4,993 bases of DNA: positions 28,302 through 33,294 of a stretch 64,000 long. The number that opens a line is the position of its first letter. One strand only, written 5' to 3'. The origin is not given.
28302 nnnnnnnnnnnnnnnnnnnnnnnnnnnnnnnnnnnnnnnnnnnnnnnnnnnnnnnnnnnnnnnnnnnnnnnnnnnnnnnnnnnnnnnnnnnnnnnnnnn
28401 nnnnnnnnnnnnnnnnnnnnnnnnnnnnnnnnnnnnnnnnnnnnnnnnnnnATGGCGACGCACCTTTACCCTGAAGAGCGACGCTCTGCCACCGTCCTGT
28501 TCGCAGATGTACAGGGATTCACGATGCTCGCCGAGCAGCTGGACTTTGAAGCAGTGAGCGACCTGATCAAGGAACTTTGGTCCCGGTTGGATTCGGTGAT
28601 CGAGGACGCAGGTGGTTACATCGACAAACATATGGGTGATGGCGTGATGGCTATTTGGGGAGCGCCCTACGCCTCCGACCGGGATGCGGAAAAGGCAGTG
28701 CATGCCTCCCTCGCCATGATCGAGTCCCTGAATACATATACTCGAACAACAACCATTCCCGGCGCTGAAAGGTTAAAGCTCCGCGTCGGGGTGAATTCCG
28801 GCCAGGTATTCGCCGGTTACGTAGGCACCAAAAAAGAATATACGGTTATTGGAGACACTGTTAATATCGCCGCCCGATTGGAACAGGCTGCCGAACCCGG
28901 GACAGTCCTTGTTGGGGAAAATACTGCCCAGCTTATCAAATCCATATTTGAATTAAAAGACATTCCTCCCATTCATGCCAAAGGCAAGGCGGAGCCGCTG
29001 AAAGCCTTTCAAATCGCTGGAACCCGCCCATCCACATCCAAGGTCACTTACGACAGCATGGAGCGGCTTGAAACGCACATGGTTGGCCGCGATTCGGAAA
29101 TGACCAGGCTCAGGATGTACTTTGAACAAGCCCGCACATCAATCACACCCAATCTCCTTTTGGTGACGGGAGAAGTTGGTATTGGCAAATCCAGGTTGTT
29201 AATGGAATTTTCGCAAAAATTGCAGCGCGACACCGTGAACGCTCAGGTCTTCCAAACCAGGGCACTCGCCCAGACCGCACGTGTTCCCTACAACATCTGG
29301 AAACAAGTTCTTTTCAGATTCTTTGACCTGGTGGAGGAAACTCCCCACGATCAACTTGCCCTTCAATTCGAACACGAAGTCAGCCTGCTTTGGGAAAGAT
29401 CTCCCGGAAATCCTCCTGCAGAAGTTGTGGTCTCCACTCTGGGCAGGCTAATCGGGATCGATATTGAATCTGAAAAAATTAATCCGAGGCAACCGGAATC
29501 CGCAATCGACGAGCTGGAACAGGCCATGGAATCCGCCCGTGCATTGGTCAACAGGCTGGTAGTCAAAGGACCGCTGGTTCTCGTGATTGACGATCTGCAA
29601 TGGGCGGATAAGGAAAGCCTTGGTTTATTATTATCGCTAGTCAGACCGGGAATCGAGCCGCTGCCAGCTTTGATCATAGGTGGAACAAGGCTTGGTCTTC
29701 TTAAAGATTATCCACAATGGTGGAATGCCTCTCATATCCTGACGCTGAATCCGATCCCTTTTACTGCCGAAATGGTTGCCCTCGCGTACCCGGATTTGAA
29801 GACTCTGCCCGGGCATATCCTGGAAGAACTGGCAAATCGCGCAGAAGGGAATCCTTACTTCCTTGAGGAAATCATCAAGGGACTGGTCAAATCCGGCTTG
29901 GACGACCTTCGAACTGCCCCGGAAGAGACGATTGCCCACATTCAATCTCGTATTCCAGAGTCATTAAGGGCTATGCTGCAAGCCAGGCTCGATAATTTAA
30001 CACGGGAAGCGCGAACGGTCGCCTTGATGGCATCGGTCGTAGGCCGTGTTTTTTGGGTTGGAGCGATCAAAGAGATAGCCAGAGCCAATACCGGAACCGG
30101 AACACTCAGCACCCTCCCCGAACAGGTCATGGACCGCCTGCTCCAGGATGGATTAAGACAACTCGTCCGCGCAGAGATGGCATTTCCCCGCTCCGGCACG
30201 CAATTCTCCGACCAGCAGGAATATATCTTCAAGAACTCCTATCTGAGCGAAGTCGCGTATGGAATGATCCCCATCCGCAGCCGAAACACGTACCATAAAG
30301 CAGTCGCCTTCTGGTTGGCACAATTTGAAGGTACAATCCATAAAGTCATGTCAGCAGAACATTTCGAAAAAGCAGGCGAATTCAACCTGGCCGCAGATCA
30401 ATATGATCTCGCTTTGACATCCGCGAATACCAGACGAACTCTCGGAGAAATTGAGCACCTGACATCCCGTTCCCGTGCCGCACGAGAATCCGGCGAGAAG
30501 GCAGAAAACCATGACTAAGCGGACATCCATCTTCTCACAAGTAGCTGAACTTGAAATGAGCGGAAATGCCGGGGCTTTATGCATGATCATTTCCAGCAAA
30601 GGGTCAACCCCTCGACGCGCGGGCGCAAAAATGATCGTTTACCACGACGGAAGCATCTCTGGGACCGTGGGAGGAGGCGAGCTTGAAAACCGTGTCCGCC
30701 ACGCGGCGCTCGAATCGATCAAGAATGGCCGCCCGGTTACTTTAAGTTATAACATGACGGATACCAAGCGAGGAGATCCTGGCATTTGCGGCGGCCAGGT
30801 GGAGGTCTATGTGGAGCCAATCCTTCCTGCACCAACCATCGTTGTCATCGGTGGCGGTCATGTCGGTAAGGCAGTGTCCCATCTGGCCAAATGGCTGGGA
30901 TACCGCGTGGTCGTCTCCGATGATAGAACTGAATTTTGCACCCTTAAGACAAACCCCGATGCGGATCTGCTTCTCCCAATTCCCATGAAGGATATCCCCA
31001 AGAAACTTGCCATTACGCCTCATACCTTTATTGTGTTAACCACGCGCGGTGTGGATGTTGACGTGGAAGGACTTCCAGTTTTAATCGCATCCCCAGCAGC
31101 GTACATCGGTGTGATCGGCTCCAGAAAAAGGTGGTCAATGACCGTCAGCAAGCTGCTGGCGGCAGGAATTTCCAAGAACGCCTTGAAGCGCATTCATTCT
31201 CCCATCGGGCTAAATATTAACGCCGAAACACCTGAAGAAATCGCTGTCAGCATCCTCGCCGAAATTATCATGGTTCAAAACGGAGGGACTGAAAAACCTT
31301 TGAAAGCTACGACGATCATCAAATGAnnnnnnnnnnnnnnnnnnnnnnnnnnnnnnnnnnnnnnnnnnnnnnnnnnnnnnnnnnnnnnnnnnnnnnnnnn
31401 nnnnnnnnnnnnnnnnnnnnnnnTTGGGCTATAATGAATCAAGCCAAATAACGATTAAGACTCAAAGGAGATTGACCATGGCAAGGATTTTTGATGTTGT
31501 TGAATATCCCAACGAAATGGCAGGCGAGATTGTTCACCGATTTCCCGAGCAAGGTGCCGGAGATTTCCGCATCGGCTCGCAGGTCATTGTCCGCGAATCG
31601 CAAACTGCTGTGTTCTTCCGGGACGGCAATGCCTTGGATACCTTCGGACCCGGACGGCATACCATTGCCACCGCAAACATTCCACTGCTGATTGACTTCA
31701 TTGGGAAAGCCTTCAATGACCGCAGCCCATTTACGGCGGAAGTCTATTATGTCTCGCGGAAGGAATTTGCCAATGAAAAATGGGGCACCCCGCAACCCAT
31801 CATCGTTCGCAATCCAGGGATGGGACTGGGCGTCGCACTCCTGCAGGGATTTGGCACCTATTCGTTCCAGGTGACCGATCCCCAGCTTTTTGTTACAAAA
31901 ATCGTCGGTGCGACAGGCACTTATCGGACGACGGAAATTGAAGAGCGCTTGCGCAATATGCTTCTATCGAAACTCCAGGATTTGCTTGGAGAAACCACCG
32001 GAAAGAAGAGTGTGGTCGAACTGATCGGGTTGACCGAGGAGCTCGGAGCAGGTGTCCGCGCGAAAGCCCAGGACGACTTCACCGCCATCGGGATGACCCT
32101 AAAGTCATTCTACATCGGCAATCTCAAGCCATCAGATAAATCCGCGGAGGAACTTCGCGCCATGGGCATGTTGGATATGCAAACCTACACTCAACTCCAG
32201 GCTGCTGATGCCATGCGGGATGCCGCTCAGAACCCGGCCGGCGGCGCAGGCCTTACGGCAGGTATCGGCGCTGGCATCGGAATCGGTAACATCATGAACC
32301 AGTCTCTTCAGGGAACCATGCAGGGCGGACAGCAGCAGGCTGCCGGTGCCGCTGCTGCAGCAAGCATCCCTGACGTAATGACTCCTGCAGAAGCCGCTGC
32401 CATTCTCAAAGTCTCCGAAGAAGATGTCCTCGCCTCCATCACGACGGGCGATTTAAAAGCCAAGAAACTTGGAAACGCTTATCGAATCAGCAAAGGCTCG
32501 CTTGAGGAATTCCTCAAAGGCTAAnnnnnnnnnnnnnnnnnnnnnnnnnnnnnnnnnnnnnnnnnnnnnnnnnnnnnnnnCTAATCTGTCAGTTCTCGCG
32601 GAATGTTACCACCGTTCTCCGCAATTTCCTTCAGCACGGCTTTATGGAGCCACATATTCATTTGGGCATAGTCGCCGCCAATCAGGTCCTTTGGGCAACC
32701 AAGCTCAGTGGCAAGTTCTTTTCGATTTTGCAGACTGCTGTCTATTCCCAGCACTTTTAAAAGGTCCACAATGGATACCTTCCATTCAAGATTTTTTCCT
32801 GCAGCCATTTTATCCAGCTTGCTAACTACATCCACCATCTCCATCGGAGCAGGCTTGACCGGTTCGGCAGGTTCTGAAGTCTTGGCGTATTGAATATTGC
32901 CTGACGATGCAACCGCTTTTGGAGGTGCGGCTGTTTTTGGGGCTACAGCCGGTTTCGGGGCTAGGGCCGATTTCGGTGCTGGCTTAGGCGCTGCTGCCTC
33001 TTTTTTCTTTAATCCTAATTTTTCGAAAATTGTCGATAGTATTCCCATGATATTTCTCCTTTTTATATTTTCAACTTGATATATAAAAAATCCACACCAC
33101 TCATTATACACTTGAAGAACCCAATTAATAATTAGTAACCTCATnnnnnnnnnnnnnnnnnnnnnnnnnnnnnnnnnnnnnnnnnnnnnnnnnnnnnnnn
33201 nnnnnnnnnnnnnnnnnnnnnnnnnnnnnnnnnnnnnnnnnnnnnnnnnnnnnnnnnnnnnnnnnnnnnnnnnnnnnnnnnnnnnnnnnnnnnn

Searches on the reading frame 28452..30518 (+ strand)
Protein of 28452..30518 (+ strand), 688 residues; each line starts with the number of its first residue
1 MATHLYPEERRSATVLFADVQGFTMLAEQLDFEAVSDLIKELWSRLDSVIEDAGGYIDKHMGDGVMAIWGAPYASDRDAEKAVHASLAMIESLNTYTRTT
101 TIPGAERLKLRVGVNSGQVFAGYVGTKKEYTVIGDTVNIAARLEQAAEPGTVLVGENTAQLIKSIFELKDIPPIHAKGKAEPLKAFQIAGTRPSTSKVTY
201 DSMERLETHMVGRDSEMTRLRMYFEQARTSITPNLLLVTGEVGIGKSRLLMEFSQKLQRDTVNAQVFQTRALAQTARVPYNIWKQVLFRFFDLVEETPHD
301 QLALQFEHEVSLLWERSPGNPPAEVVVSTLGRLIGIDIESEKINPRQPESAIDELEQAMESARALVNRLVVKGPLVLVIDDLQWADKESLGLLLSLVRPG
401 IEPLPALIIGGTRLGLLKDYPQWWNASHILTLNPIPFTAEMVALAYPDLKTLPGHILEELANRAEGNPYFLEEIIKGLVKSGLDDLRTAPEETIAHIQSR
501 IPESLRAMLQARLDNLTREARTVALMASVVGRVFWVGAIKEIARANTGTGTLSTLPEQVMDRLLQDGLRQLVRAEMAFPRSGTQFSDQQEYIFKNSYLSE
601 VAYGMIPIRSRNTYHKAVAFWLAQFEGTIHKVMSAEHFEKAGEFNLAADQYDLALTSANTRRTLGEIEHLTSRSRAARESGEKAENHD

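Call 4: search_protein_families(library=pfam, proteins=[window:28452-30518:+])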
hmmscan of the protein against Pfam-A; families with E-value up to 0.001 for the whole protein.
window:28452-30518:+ (688 aa): 4 families
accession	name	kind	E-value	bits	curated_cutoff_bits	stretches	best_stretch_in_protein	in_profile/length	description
PF00211.25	Guanylate_cyc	-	4.4e-32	111.6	21.9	1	6-187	2-180/183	Adenylate and Guanylate cyclase catalytic domain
PF13191.12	AAA_16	-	9.3e-23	82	32.6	1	210-401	2-160/167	AAA ATPase domain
PF13401.12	AAA_22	-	4.5e-08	33.9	27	1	233-410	5-122/130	AAA domain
PF01637.24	ATPase_2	-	0.0001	22.6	33.2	1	213-386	4-123/225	ATPase domain predominantly from Archaea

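Call 45: search_protein_families(library=ncbifam, proteins=[window:28452-30515:+])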
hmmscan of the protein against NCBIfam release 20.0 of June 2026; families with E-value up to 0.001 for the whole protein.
window:28452-30515:+ (688 aa): 3 families
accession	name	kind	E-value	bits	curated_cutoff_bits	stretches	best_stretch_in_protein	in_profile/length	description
TIGR03903.1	TOMM_kin_cyc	equivalog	1.7e-51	175.2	705.75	1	8-661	283-904/1267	TOMM system kinase/cyclase fusion protein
TIGR02928.1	TIGR02928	subfamily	2.6e-05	23.3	181.3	1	209-265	16-72/366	orc1/cdc6 family replication initiation protein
NF058673.1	LipAdnlyCyLipJMY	equivalog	0.00028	19.7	800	1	8-157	291-417/449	bifunctional lipase/adenylate cyclase LipJ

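Call 55: search_protein_families(library=padloc, proteins=[window:28452-30515:+])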
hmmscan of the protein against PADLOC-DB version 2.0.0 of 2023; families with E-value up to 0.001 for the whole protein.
window:28452-30515:+ (688 aa): 11 families
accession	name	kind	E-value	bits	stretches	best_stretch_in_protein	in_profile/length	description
PDLC00734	PycC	-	2.7e-29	100.4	1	7-156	184-338/374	Pycsar cyclase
PDLC02367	PycC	-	1.1e-16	58.9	1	12-162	43-192/226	-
PDLC00765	PycC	-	8.7e-16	56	1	11-162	256-412/477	Pycsar cyclase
PDLC02370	PycC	-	4e-15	54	1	12-179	81-253/340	-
PDLC00766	PycC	-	9e-13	46.2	1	12-157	43-190/232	Pycsar cyclase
PDLC02366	PycC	-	2.5e-09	34.6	1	10-162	275-433/486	-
PDLC00764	PycC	-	2e-08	31.6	1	13-200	95-291/449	Pycsar cyclase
PDLC02369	PycC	-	7.4e-08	30.2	1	14-166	48-195/248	-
PDLC00762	PycC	-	3.7e-05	20.8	1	65-156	106-201/508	Pycsar cyclase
PDLC00767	PycC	-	6e-05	20.5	1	16-163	96-250/337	Pycsar cyclase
PDLC00761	PycC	-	9.4e-05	19.4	1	13-162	106-262/438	Pycsar cyclase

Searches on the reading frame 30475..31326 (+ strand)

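Call 4: search_protein_families(library=pfam, proteins=[window:30475-31326:+])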
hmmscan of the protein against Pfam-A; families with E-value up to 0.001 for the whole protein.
window:30475-31326:+ (283 aa): 2 families
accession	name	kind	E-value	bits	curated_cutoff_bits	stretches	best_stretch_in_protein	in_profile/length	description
PF13478.12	XdhC_C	-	1.7e-37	129.2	29.7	1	122-264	1-125/125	XdhC Rossmann domain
PF02625.21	XdhC_CoxI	-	4.6e-22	78.2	24.3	1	29-92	4-67/68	XdhC and CoxI family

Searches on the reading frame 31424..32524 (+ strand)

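Call 4: search_protein_families(library=pfam, proteins=[window:31424-32524:+])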
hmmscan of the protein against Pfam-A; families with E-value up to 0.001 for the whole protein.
window:31424-32524:+ (366 aa): 3 families
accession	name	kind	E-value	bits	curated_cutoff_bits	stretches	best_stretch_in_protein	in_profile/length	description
PF13421.11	Band_7_1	-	4.1e-48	164.3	24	1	37-239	1-198/211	SPFH domain-Band 7 family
PF12728.13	HTH_17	-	1.4e-09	38.5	27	1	318-365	1-48/51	Helix-turn-helix domain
PF01145.31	Band_7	-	5e-09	36.9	23.6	1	55-257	2-168/176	SPFH domain / Band 7 family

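Call 55: search_protein_families(library=padloc, proteins=[window:31424-32524:+])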
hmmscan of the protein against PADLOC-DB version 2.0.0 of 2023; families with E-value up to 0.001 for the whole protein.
window:31424-32524:+ (366 aa): 0 families

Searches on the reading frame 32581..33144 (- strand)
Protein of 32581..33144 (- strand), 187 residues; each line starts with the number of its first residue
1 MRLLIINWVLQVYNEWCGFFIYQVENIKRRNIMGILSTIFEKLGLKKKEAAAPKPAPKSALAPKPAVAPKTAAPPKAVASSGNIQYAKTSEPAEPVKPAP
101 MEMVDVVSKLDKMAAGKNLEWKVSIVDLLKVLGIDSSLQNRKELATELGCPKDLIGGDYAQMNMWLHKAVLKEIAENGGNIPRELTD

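Call 39: search_protein_families(library=pfam, proteins=[window:32581-33144:-])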
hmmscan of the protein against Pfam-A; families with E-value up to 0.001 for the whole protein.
window:32581-33144:- (187 aa): 1 family
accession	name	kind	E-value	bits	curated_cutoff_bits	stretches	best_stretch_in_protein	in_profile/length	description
PF12200.13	DUF3597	-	5.2e-34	117.9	29.8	1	35-182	1-127/127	Domain of unknown function (DUF3597)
